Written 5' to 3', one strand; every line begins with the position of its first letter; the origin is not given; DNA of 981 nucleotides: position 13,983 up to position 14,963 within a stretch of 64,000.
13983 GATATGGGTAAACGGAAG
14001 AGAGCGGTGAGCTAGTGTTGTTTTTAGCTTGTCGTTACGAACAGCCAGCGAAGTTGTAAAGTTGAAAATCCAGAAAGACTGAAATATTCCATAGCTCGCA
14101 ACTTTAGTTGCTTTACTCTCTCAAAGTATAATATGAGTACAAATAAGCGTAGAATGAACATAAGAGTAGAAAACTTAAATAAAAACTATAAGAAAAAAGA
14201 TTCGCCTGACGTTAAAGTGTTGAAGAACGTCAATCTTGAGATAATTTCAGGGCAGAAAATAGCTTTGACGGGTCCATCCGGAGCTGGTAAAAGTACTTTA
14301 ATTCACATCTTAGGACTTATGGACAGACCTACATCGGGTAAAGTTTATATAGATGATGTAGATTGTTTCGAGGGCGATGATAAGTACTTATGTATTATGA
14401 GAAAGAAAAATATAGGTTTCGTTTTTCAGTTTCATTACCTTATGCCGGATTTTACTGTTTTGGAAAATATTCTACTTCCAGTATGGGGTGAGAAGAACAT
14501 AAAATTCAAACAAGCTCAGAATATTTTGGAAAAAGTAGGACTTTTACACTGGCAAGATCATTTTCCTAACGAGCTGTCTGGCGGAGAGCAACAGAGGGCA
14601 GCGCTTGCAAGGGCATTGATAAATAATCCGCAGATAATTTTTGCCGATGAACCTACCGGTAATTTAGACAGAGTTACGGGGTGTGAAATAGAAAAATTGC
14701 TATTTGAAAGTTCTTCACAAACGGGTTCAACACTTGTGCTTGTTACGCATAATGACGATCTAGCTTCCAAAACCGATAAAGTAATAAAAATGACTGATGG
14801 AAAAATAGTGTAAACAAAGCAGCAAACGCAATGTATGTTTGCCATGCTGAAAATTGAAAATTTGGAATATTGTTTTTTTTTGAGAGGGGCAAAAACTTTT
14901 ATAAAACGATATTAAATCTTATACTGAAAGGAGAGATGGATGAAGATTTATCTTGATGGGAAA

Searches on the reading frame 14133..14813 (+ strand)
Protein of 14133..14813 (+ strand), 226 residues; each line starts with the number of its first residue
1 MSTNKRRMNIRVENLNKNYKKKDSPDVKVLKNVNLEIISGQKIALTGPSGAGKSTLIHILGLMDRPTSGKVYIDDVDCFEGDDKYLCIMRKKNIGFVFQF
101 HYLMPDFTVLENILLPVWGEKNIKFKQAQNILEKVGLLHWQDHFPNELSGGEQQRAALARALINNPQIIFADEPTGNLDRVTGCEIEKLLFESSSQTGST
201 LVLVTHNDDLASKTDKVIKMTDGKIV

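Call 95: search_protein_families(library=pfam, proteins=[window:14133-14813:+], max_evalue=0.0001)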
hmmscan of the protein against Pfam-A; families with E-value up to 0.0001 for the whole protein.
window:14133-14813:+ (226 aa): 1 family
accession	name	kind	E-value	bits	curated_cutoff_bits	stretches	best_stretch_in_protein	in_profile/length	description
PF00005.33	ABC_tran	-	4.5e-34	118.4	25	1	30-175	1-136/137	ABC transporter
